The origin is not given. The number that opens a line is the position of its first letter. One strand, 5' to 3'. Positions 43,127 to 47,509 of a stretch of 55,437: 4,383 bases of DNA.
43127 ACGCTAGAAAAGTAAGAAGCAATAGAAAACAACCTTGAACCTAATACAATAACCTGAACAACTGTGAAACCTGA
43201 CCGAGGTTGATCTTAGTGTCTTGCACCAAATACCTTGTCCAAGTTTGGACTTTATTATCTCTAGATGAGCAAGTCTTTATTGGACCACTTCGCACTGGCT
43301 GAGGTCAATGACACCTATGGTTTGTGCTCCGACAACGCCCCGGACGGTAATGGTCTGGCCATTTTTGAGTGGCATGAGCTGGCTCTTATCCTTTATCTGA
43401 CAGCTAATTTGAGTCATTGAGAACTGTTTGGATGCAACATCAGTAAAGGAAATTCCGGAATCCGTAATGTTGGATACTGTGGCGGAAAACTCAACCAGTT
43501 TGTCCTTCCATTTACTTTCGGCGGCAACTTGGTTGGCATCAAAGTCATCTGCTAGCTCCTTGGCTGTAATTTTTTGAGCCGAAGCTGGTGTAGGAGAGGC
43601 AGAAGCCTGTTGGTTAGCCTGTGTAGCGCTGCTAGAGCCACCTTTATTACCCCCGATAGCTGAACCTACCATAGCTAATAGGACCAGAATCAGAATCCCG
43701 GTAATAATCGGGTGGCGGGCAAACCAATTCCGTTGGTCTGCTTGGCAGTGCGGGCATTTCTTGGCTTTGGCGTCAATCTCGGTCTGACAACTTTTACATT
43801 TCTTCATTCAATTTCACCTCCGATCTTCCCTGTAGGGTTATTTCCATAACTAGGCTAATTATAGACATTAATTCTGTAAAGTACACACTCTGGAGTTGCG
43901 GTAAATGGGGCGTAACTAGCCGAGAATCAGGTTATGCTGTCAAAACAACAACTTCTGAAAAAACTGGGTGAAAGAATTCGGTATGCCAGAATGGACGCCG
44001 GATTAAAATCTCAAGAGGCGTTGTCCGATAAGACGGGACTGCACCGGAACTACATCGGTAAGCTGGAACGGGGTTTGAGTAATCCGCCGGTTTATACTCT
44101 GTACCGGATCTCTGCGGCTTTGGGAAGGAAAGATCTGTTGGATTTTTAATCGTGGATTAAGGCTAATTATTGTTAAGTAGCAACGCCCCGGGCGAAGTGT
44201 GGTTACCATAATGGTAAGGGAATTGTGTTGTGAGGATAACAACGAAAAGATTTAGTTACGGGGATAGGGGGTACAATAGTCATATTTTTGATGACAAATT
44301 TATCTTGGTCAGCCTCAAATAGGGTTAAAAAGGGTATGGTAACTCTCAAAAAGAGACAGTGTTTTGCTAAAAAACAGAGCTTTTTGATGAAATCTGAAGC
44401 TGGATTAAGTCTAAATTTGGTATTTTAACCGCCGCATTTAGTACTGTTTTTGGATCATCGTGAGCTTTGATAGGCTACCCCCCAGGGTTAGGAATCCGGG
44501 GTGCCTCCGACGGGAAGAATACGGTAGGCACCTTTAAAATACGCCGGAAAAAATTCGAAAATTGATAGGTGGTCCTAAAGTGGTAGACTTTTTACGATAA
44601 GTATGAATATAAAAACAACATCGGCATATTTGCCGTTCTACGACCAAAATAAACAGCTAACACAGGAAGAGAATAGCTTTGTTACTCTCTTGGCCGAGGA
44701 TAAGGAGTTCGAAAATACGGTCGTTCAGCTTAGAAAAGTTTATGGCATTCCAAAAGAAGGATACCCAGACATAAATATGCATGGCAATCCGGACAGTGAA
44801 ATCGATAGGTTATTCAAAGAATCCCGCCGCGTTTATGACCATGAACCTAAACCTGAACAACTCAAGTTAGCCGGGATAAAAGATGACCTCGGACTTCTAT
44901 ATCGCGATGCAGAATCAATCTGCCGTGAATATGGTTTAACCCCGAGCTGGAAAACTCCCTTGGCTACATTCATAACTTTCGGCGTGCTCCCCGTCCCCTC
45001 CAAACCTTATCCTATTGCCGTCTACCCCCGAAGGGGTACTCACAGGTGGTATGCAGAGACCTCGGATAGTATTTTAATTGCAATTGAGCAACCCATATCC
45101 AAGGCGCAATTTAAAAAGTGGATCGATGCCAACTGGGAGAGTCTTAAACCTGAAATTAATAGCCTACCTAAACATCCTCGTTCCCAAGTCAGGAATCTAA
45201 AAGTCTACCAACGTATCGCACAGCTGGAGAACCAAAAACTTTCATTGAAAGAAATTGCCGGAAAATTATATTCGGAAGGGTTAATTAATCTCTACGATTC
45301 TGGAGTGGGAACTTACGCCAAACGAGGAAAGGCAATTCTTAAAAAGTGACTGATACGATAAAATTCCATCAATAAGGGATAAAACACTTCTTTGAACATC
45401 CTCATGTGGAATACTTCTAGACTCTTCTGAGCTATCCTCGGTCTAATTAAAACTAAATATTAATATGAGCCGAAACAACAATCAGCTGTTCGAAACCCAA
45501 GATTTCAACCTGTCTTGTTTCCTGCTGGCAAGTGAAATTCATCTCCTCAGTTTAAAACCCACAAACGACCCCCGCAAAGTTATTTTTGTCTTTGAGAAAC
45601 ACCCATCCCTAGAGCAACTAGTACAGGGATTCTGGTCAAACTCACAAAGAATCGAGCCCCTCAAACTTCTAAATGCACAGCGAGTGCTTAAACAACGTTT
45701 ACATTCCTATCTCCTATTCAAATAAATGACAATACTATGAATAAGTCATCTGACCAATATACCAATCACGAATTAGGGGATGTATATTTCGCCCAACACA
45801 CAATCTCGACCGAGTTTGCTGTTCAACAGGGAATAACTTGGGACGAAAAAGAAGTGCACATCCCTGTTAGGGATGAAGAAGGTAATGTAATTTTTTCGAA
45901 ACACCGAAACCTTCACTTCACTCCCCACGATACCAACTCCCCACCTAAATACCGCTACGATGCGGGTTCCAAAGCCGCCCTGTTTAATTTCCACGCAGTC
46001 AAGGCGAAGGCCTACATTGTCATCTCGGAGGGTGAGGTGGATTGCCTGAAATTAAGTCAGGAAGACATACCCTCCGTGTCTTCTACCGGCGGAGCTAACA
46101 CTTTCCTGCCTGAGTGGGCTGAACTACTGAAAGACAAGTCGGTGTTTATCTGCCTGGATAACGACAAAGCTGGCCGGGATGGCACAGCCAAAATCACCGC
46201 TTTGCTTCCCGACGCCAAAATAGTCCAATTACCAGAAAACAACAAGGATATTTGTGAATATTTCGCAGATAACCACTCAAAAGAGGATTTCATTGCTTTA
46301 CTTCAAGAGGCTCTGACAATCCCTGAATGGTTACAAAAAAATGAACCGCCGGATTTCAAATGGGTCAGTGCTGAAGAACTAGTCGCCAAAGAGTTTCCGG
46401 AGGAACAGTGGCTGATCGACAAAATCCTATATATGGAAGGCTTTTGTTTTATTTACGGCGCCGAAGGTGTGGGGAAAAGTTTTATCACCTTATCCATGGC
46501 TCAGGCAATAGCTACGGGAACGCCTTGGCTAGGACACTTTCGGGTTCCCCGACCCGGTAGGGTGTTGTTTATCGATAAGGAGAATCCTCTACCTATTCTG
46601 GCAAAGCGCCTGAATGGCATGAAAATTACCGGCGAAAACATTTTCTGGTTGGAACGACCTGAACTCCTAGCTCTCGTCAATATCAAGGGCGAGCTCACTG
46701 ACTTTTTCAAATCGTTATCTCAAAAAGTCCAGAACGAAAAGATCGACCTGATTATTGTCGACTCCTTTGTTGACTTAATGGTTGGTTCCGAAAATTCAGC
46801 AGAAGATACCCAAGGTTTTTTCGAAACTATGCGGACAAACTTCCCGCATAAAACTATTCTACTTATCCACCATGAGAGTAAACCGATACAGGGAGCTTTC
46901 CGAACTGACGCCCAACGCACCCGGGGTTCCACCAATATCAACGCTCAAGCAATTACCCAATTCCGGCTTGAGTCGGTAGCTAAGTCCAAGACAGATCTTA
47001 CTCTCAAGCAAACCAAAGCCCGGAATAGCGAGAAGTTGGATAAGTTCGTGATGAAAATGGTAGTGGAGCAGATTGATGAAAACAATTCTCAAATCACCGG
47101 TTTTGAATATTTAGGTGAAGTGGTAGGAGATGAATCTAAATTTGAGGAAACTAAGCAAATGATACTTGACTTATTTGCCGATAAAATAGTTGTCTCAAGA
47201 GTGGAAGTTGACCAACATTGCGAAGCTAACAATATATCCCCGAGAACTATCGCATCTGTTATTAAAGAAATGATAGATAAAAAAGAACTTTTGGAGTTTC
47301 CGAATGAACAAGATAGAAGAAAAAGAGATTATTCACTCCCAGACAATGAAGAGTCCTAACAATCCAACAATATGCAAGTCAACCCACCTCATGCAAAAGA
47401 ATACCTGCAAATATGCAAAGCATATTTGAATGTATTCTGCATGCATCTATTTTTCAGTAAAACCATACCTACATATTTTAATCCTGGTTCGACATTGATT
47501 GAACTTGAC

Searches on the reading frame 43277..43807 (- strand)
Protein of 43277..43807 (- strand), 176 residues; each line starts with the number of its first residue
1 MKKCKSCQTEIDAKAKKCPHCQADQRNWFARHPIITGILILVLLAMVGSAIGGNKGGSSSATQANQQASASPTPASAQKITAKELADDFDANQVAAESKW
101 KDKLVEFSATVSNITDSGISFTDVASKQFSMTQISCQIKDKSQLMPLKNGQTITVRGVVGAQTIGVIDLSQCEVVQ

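Call 3: search_protein_families(library=pfam, proteins=[window:43277-43807:-], max_evalue=0.1)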
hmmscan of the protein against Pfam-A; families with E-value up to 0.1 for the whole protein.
window:43277-43807:- (176 aa): 5 families
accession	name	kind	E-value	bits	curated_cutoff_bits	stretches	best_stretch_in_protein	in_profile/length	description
PF12869.13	tRNA_anti-like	-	3.5e-16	59.5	23.5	1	34-172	7-145/146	tRNA_anti-like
PF12773.13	DZR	-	0.0061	17.1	27.3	1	4-22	1-19/45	Double zinc ribbon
PF10571.15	UPF0547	-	0.012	16.2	29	1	2-22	1-21/26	Uncharacterised protein family UPF0547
PF13248.11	Zn_ribbon_3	-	0.013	15.4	27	1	1-24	2-25/26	zinc-ribbon domain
PF13240.11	Zn_Ribbon_1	-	0.015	15.5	25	1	3-21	1-19/23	zinc-ribbon domain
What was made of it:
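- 43277..43807 (-): Convergent neighbour: a 176-aa protein with an N-terminal Zn-ribbon, a hydrophobic stretch that I read as a membrane segment (not tested) and an OB fold (tRNA_anti-like). It is similar to a phage Sie-like superinfection-exclusion family. Pfam PF12869 at 3.5e-16 (call 3).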

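Call 4: search_protein_families(library=ncbifam, proteins=[window:43277-43807:-], max_evalue=0.1)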
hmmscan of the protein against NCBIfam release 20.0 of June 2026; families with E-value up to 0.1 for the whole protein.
window:43277-43807:- (176 aa): 3 families
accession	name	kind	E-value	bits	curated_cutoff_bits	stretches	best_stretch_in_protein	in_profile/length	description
NF050032.1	Rv1733c_fam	subfamily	0.011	15.7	80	1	36-102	23-90/180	Rv1733c family protein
NF011149.0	PRK14559.1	equivalog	0.012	14.3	374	1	2-123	28-134/642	serine/threonine phosphatase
TIGR03913.1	rad_SAM_trio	equivalog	0.029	12.7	591.75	1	2-32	429-459/477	GDL motif peptide-associated radical SAM/SPASM maturase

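Call 5: search_protein_families(library=padloc, proteins=[window:43277-43807:-], max_evalue=0.1)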
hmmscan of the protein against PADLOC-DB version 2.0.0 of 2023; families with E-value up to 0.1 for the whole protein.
window:43277-43807:- (176 aa): 0 families

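Call 56: search_protein_families(library=phrogs, proteins=[window:43277-43807:-], max_evalue=0.01)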
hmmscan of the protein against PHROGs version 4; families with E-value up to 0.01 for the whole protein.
window:43277-43807:- (176 aa): 6 families
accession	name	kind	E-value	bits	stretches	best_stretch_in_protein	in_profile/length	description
phrog_8545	-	moron, auxiliary metabolic gene and host takeover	6.2e-15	56.5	1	34-162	17-164/177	superinfection exclusion Sie-like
phrog_14275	-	unknown function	1.3e-14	55.3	1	1-131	3-132/178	-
phrog_38187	-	unknown function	0.00024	22.2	1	1-65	3-69/144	-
phrog_23817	-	unknown function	0.00052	21.1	1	2-56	6-62/110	-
phrog_6586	-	unknown function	0.0018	19.2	1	3-24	5-26/129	-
phrog_8436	-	unknown function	0.0079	17.3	0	1-24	63-86/110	-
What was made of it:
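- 43277..43807 (-): PHROG 8545 'superinfection exclusion Sie-like' at 6.2e-15 (call 56).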

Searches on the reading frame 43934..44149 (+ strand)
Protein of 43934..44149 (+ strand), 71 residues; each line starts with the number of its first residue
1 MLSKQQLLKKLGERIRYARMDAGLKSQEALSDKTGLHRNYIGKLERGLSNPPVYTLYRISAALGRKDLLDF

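Call 43: search_protein_families(library=pfam, proteins=[window:43934-44149:+], max_evalue=0.01)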
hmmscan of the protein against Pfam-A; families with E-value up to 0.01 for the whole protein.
window:43934-44149:+ (71 aa): 3 families
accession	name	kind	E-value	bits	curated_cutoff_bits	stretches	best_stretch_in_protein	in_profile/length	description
PF01381.28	HTH_3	-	8.1e-12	45.4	23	1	15-66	1-50/55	Helix-turn-helix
PF13560.12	HTH_31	-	2.1e-06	28.4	27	1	11-65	2-56/64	Helix-turn-helix domain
PF12844.13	HTH_19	-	3.7e-06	27.2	30.2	1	12-64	1-52/64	Helix-turn-helix domain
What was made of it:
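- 43934..44149 (+): Xre-type HTH protein, repressor-like, belonging to the element. Pfam HTH_3 at 8e-12 (call 43).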

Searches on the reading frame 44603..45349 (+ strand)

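Call 3: search_protein_families(library=pfam, proteins=[window:44603-45349:+], max_evalue=0.1)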
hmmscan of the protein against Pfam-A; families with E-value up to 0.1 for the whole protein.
window:44603-45349:+ (248 aa): 2 families
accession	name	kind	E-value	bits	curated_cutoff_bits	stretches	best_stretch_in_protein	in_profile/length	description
PF19915.4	bpX0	-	0.045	14.5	27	0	171-234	64-120/161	MoxR-vWA-beta-propeller ternary system domain bpX0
PF17783.7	CvfB_WH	-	0.079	13.2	22.9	0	215-235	36-56/58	CvfB-like winged helix domain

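Call 56: search_protein_families(library=phrogs, proteins=[window:44603-45349:+], max_evalue=0.01)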
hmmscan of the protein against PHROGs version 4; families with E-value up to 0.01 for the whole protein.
window:44603-45349:+ (248 aa): 0 families

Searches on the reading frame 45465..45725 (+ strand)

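Call 43: search_protein_families(library=pfam, proteins=[window:45465-45725:+], max_evalue=0.01)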
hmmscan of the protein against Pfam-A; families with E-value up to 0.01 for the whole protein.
window:45465-45725:+ (86 aa): 1 family
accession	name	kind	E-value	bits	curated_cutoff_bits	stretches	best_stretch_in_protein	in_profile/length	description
PF18903.5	DUF5659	-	1.5e-09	38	23.6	1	6-79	1-73/75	Domain of unknown function (DUF5659)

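Call 56: search_protein_families(library=phrogs, proteins=[window:45465-45725:+], max_evalue=0.01)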
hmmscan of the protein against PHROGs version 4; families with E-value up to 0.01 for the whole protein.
window:45465-45725:+ (86 aa): 0 families

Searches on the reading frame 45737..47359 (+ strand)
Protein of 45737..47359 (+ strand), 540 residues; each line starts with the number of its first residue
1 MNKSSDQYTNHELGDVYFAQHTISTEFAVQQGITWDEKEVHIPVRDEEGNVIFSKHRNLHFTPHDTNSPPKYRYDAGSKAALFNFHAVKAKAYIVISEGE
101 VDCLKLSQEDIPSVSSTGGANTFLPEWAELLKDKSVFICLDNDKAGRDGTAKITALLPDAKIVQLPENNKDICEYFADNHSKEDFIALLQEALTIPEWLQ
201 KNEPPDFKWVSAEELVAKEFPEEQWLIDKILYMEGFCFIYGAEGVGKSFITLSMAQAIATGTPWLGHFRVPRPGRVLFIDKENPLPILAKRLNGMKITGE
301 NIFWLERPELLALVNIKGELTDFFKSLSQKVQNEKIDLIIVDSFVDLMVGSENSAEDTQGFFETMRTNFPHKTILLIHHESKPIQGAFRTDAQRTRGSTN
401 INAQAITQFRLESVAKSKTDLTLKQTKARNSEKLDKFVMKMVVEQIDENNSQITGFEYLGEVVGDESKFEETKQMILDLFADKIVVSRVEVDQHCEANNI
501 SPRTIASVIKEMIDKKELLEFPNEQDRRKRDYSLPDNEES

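Call 3: search_protein_families(library=pfam, proteins=[window:45737-47359:+], max_evalue=0.1)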
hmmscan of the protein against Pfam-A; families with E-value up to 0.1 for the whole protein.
window:45737-47359:+ (540 aa): 9 families
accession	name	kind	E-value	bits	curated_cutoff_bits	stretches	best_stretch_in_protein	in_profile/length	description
PF13481.12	AAA_25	-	1.4e-29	103.6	27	1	206-383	6-193/195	AAA domain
PF13155.12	Toprim_2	-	3.2e-11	43.9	22.1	1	95-175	1-87/88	Toprim-like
PF13662.12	Toprim_4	-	0.0011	19.5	25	1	94-157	3-74/85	Toprim domain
PF04063.20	DUF383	-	0.0013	18.9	33.2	1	424-511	39-126/188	Domain of unknown function (DUF383)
PF13362.12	Toprim_3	-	0.0076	17.1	27.2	1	94-172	2-85/95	Toprim domain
PF01751.28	Toprim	-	0.024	15.3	23.1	1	94-154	2-77/96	Toprim domain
PF13847.12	Methyltransf_31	-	0.048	13.8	27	0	312-381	52-113/145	Methyltransferase domain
PF13191.12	AAA_16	-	0.054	14.4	32.6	0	235-261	25-51/167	AAA ATPase domain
PF22560.2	GMT-wHTH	-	0.056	14.3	27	0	467-518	24-75/82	GMT-like wHTH domain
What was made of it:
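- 45737..47359 (+): Toprim + AAA_25 primase-helicase of the element. Call 3.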
